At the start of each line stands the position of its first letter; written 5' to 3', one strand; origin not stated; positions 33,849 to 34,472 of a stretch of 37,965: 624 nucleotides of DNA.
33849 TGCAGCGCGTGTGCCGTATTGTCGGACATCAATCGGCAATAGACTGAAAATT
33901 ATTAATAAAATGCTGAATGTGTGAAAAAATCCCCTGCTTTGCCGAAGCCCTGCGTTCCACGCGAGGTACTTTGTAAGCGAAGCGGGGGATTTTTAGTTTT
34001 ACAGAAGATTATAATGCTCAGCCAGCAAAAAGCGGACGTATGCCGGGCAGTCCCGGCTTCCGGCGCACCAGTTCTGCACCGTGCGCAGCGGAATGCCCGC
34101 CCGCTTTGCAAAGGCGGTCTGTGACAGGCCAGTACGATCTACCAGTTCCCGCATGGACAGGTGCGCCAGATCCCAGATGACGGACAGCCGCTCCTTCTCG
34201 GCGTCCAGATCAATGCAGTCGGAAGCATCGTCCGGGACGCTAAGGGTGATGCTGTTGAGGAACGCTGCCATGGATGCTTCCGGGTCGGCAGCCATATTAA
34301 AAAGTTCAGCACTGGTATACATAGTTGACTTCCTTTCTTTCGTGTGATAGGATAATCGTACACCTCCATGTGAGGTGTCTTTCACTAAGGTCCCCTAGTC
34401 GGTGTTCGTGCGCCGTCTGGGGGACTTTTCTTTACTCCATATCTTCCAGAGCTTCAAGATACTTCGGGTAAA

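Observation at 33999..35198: Minus-strand operon with anti-CRISPR/aca-like (anti-defence) architecture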

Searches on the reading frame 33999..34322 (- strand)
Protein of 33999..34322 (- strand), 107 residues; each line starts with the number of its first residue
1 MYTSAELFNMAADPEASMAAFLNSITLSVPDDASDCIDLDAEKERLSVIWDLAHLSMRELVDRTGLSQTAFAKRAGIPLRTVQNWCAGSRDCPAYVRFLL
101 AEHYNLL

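Call 3: search_protein_families(library=pfam, proteins=[window:33999-34322:-], max_evalue=1)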
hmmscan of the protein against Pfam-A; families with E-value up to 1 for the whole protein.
window:33999-34322:- (107 aa): 9 families
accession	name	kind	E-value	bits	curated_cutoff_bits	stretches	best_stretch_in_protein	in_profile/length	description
PF01381.28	HTH_3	-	6e-05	23.4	23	1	58-91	2-34/55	Helix-turn-helix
PF13560.12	HTH_31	-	0.0002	22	27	1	58-92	7-42/64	Helix-turn-helix domain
PF20432.4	Xre-like-HTH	-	0.0056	17.4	25.8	1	57-87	15-44/63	Antitoxin Xre-like helix-turn-helix domain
PF13384.12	HTH_23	-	0.011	16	24.6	1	42-85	4-37/50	Homeodomain-like domain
PF15943.11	YdaS_toxin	-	0.035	14.3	30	1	65-94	9-37/65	Bacterial toxin YdaS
PF13412.12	HTH_24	-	0.042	13.9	21.9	1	53-74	16-37/48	Winged helix-turn-helix DNA-binding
PF07022.19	Phage_CI_repr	-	0.096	13.5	22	1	59-87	5-34/65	Bacteriophage CI repressor helix-turn-helix domain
PF13518.12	HTH_28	-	0.2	12.2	25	1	61-87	9-34/52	Helix-turn-helix domain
PF04218.19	CENP-B_N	-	0.29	11.3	21.2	1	60-87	18-44/53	CENP-B N-terminal DNA-binding domain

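Call 4: search_protein_families(library=phrogs, proteins=[window:33999-34322:-], max_evalue=0.1)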
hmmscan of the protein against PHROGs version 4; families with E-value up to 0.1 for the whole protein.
window:33999-34322:- (107 aa): 12 families
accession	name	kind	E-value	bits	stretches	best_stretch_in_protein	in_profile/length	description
phrog_25567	-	unknown function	7.9e-09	36.4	1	37-101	36-99/115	-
phrog_8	-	transcription regulation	4.2e-05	24.1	1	58-93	82-196/346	transcriptional regulator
phrog_8898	-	unknown function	6.2e-05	23.6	1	57-103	6-52/70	-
phrog_2104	-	unknown function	0.00017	22.7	1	56-98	43-85/103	-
phrog_2967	-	transcription regulation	0.0012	19.5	1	57-104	15-62/225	transcriptional regulator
phrog_4583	-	transcription regulation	0.0022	19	1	58-88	16-46/81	transcriptional repressor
phrog_2328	-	transcription regulation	0.0046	17.8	1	59-93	22-56/128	transcriptional repressor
phrog_955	-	DNA, RNA and nucleotide metabolism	0.0078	17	1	63-94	35-66/142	HTH DNA binding protein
phrog_35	-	transcription regulation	0.01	16.9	1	66-94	87-114/181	transcriptional repressor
phrog_4779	-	transcription regulation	0.016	16.8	1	57-89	7-39/98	transcriptional regulator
phrog_1373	-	transcription regulation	0.021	15.8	1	9-88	25-99/166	transcriptional regulator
phrog_3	-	transcription regulation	0.027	15.2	1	57-104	93-137/430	transcriptional repressor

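Call 7: search_protein_families(library=padloc, proteins=[window:33999-34322:-], max_evalue=1)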
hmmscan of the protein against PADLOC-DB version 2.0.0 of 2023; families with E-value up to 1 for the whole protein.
window:33999-34322:- (107 aa): 1 family
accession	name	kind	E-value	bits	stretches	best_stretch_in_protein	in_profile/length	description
PDLC04133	mad1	-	0.0029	15.9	1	66-86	6-26/60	mads_1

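Call 8: search_protein_families(library=ncbifam, proteins=[window:33999-34322:-], max_evalue=1)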
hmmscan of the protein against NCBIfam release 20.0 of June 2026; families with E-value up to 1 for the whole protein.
window:33999-34322:- (107 aa): 7 families
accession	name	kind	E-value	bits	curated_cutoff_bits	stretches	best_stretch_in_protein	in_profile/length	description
NF047593.1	IS66_ISAeme5_TnpA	equivalog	0.012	16.1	28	1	64-86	16-38/79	IS66 family insertion sequence element accessory protein TnpA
NF040522.1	VC1465_fam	subfamily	0.042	13.9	70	1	63-93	7-37/111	VC1465 family Xer recombination activation factor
NF009172.0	PRK12519.1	subfamily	0.062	12.8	222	1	59-86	151-178/194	RNA polymerase sigma factor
TIGR04111.1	BcepMu_gp16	hypoth_equivalog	0.069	13.1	34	1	57-92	5-40/55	phage-associated protein, BcepMu gp16 family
NF046037.1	carphisopro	domain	0.087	13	38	1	58-86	2-29/54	carph-isopro domain-containing protein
NF033788.1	HTH_metalloreg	subfamily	0.13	12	55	1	41-71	9-42/77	metalloregulator ArsR/SmtB family transcription factor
NF007481.0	PRK10072.1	equivalog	0.19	12.2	110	1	57-87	38-68/96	HTH-type transcriptional regulator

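Call 11: find_homologous_proteins(query=window:33999-34322:-)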
Query window:33999-34322:- (107 aa): 619 proteins with E <= 0.001 among 621 candidates; the best 120 are listed.
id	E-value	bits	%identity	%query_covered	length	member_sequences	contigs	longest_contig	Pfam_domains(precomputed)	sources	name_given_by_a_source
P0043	2.0e-63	229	98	100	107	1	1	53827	-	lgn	-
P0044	2.6e-63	228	98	100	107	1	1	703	-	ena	-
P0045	7.4e-63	227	98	100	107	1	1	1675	-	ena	-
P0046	1.0e-62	226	98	100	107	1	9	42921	-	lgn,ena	-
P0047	1.3e-62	226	97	100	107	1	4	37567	-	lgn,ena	-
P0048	1.5e-60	219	95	100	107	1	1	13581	-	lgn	-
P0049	1.3e-58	213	91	100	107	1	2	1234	-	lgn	-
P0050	4.6e-58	211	92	100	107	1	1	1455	-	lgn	-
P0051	7.3e-58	211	93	100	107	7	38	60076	-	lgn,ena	-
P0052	9.4e-58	210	91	100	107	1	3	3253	-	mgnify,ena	mgnify:CR=1 FL=1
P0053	1.3e-57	210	90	100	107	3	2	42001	-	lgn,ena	-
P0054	1.8e-56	206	88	100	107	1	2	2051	-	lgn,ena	-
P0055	3.4e-56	205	90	100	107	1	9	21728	-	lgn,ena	-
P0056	4.8e-56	205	89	100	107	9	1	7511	-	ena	-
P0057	6.9e-55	201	85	100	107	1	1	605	-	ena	-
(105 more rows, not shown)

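Call 13: find_related_loci(query=window:33999-34322:-, collection=viral_contigs, flank=4000)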
Query window:33999-34322:- (107 aa) in viral_contigs; peptide patterns used: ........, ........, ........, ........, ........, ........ (x = any residue, [..] = any of these).
110 stretches matched a pattern; 106 encode a relative of the query (tblastn E <= 1e-3); the best 80 are kept; 80 distinct loci.
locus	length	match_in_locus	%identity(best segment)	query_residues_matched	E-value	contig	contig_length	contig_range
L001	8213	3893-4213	100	1-107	3e-70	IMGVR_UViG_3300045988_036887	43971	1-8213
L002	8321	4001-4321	100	1-107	3e-70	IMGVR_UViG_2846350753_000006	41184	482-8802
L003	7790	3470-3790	99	1-107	8e-70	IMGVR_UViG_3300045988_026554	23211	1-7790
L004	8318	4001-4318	84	2-107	2e-61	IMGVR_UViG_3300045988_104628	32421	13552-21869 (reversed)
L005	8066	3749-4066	84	2-107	3e-60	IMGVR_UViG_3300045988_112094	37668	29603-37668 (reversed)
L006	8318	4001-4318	83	2-107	5e-60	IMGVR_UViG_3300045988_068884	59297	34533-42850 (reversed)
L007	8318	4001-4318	82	2-107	6e-59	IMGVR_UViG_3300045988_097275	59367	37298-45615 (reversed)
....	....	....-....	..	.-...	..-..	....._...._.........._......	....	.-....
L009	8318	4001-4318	82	2-107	6e-59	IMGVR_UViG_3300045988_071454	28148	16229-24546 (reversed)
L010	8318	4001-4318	82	2-107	6e-59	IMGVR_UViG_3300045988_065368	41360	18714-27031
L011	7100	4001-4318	82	2-107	6e-59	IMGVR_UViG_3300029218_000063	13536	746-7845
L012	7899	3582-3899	82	2-107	1e-58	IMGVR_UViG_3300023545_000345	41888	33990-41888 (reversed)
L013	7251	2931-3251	81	1-107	2e-58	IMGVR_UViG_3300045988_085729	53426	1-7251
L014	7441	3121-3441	81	1-107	2e-58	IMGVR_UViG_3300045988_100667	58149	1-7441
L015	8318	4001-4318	81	2-107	2e-58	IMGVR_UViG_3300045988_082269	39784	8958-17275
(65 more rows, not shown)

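Call 14: find_related_loci(query=window:33999-34322:-, collection=genome_contigs, flank=4000)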
Query window:33999-34322:- (107 aa) in genome_contigs; peptide patterns used: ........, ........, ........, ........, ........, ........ (x = any residue, [..] = any of these).
235 stretches matched a pattern; 13 encode a relative of the query (tblastn E <= 1e-3); 13 distinct loci.
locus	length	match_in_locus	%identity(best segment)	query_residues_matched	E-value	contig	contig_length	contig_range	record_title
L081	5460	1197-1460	39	20-107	6e-19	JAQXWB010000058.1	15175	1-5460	MAG: Bacillota bacterium isolate SUG1575 k141_386455, whole genome shotgun sequence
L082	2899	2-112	65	64-100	2e-13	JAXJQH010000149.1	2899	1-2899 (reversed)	MAG: Oscillospiraceae bacterium isolate DOME_MAG_2262 2262_C0204_k141_771206, whole genome shotgun sequence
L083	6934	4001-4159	51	51-103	5e-13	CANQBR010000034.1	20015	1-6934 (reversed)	MAG: uncultured Phascolarctobacterium sp. isolate Lapin-001__bin52 genome assembly, contig: Lapin-001__NODE_2913_length_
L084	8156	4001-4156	52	51-102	1e-12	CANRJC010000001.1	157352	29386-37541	MAG: uncultured Phascolarctobacterium sp. isolate Lapin-024__bin43 genome assembly, contig: Lapin-024__NODE_57_length_15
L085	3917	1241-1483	38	2-93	3e-12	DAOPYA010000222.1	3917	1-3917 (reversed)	MAG TPA_asm: Candidatus Rifleibacterium sp. isolate AMR_MDS_1326 NODE_30534_length_3917_cov_6.080010, whole genome shotg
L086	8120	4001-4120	52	55-96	2e-11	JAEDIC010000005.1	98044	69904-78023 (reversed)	MAG: Clostridia bacterium isolate MAG152 NODE_59_length_98044_cov_14.106053, whole genome shotgun sequence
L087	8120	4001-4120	52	55-96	2e-11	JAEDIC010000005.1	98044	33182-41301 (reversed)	MAG: Clostridia bacterium isolate MAG152 NODE_59_length_98044_cov_14.106053, whole genome shotgun sequence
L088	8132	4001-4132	45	53-96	2e-9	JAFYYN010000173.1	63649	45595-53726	MAG: Lachnospiraceae bacterium isolate RGIG7538 Water_buffalos_Omasum-1__c539961, whole genome shotgun sequence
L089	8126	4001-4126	48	55-96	6e-9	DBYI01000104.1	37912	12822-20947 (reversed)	MAG TPA_asm: Ruminococcus flavefaciens isolate UBA1190 UBA1190_contig_10418, whole genome shotgun sequence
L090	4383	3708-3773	68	64-85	2e-5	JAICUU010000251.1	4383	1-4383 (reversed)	MAG: Burkholderiales bacterium isolate GZL_ISSM_2_bin.107 k141_5517410_length_4383_cov_29.1509, whole genome shotgun seq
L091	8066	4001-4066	55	68-89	2e-5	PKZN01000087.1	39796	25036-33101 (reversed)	MAG: Acidimicrobiaceae bacterium isolate bog_635 73.20111000_S3S.1_contig_123, whole genome shotgun sequence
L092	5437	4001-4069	61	63-85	4e-5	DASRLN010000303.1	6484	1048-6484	MAG TPA_asm: Caulobacteraceae bacterium isolate SMAG_U10189 k141_327300, whole genome shotgun sequence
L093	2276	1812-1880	61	63-85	5e-5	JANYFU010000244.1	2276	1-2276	MAG: Caulobacteraceae bacterium isolate 339R_metabinner_86 339R_k141_1306234, whole genome shotgun sequence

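Call 27: search_solved_structures(query=window:33999-34322:-, max_evalue=1, show_alignments=2)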
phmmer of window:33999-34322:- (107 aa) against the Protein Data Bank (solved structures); distinct sequences matched with E-value up to 1: 3.
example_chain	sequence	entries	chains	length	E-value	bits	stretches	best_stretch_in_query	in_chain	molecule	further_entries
7xi5_A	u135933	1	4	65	0.19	15.1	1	63-92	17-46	Transcriptional regulator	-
6jum_A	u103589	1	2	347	0.66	13.4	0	67-93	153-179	DNA polymerase IV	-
6jun_F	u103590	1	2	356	0.74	13.3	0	67-93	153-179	DNA polymerase IV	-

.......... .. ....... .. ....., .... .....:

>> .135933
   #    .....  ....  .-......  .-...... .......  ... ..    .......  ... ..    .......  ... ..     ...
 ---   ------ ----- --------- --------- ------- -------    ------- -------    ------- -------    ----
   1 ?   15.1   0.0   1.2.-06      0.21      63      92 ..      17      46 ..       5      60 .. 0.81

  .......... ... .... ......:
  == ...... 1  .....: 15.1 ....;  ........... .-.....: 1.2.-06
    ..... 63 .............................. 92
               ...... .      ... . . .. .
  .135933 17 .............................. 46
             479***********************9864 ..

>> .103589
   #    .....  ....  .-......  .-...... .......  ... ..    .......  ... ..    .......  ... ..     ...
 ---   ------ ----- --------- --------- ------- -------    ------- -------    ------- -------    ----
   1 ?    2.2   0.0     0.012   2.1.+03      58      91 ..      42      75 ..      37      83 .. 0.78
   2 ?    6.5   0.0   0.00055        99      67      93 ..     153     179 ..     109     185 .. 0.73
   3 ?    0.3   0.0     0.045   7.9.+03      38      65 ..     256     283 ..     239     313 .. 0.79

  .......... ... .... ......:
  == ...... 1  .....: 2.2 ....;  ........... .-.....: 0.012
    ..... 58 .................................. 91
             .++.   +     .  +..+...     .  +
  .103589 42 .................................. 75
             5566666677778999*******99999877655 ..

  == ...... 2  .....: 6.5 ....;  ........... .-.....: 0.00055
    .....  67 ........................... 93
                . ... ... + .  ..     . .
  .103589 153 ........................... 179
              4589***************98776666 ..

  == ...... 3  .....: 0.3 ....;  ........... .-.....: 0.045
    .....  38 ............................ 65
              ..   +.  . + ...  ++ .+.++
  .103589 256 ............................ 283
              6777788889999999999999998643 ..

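Call 54: search_solved_structures(query=A4, max_evalue=5, show_alignments=3)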
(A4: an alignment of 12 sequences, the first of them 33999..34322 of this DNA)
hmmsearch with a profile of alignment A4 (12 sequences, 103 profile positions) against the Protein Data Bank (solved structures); distinct sequences matched with E-value up to 5: 18.
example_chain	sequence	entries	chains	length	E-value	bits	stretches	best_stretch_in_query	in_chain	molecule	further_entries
2ppx_A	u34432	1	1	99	0.0003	24.2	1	53-89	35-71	Uncharacterized protein Atu1735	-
7xi5_A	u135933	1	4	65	0.0012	22.2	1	57-96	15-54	Transcriptional regulator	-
3mlf_A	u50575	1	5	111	0.0077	19.7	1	35-85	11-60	transcriptional regulator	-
8tac_A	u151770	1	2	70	0.11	16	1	53-92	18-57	DBP48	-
9tv9_A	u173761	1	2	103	0.61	13.6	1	53-93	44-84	Antitoxin HigA-2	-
4yg1_A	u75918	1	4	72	0.66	13.5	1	52-84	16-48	Antitoxin HipB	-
4yg4_A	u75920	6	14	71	0.74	13.3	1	52-84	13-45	Antitoxin HipB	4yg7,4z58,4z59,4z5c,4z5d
1sq8_A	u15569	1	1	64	0.86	13.1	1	57-95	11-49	dh434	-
5j9i_A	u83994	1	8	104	0.95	13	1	53-93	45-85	Antitoxin igA-2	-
2wiu_B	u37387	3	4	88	0.97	12.9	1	52-84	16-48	HTH-TYPE TRANSCRIPTIONAL REGULATOR HIPB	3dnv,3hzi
5jaa_A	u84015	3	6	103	0.99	12.9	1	53-93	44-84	Antitoxin igA-2 | Antitoxin HigA-2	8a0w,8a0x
5k98_B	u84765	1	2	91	1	12.9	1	52-84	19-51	Antitoxin HipB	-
9xz9_A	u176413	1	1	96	1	12.8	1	46-79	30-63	Quorum sensing controller protein QseC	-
7lw0_A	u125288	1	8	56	1.2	12.7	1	61-83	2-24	Terminase small subunit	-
2glo_A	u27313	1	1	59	1.2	12.7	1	58-84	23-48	brinker CG9653-PA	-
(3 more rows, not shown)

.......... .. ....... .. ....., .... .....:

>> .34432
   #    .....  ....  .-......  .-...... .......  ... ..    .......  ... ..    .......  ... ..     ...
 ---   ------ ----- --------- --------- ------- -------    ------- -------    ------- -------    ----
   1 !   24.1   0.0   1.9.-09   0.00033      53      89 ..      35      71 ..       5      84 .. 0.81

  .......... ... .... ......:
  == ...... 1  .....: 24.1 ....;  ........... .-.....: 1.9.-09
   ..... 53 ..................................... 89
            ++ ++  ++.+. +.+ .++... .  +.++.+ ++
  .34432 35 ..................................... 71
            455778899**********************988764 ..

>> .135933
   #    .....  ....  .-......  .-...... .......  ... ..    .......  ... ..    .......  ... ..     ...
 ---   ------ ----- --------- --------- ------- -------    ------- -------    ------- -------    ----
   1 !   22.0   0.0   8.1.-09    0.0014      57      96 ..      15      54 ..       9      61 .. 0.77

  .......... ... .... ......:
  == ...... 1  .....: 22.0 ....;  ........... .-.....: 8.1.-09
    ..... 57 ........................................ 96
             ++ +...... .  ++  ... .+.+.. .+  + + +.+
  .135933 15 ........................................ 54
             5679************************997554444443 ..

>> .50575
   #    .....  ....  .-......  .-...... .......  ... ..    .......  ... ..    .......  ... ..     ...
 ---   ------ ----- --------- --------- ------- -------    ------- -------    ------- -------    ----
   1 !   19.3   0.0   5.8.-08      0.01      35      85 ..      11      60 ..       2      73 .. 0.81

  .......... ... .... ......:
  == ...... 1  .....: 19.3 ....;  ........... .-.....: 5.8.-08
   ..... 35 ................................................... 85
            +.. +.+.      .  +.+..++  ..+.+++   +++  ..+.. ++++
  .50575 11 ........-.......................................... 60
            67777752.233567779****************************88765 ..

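Call 69: search_dna_similar(query=window:33999-34322:-, collection=phages, mode=protein, max_rows=30, rows=spread)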
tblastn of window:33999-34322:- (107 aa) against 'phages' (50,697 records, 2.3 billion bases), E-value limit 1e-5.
Records with a match: 7; places in all: 7; records where one place covers at least 80% of the query: 2.
Best place of each record, by identity: 60-80% 1; <60% 6.
By first word of the organism name: Bacteriophage 5; Streptococcus 2.
By host as written in the record: - 5; Streptococcus equinus pR-5 1; Streptococcus gordonii KCOM_1506 1.
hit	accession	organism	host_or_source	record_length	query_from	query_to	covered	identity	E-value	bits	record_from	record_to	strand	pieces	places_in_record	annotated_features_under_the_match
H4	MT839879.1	Bacteriophage sp.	human fecal samples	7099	1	107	100%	78.5%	3e-53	183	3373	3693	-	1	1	record has no annotation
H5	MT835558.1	Bacteriophage sp.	human fecal samples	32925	1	102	95%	44.3%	6e-14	71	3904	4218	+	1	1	record has no annotation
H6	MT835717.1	Bacteriophage sp.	human fecal samples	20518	20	102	78%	45.9%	5e-13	69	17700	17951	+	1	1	record has no annotation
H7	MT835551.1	Bacteriophage sp.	human fecal samples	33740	46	102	53%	47.4%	5e-10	60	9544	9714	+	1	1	record has no annotation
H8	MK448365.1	Streptococcus satellite phage Javan212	Streptococcus equinus pR-5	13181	57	106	47%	44.0%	3e-6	49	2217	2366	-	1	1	DNA-binding protein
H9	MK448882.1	Streptococcus phage Javan242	Streptococcus gordonii KCOM_1506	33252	54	100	44%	44.7%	3e-6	49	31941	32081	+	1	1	hypothetical protein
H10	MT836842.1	Bacteriophage sp.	human fecal samples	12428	55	100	43%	43.5%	2e-6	50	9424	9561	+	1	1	record has no annotation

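Call 70: get_annotated_region(hit=H9, flank=3000)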
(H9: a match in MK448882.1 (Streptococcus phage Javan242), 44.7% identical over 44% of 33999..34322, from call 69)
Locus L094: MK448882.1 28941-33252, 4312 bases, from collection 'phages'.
description: Streptococcus phage Javan242, complete genome.
organism: Streptococcus phage Javan242 (NCBI taxid 2548066)
taxonomy: Viruses; Duplodnaviria; Heunggongvirae; Uroviricota; Caudoviricetes
host: Streptococcus gordonii KCOM_1506; source: -; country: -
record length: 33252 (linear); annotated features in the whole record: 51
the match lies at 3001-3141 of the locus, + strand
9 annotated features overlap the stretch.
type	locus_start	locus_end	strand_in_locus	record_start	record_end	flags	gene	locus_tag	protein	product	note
CDS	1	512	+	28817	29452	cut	-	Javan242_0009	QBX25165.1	hypothetical protein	-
CDS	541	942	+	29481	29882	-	-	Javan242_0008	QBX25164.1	hypothetical protein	-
CDS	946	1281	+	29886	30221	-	-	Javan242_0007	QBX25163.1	holin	-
CDS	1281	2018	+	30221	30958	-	-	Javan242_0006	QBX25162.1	lysin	-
CDS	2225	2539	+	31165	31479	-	-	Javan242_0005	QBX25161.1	hypothetical protein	-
CDS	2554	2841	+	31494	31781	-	-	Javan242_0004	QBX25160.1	hypothetical protein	-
CDS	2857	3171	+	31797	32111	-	-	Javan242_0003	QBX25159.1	hypothetical protein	-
CDS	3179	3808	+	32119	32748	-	-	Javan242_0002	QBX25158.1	hypothetical protein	-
CDS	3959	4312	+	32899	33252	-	-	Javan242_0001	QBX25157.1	hypothetical protein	-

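Call 71: get_annotated_region(hit=H5, flank=2500)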
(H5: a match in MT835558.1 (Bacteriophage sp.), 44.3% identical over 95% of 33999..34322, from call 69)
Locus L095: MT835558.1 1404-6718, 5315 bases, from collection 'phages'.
description: UNVERIFIED: Bacteriophage sp. clone scaffold_172 genomic sequence.
organism: Bacteriophage sp. (NCBI taxid 38018)
taxonomy: Viruses
host: -; source: human fecal samples; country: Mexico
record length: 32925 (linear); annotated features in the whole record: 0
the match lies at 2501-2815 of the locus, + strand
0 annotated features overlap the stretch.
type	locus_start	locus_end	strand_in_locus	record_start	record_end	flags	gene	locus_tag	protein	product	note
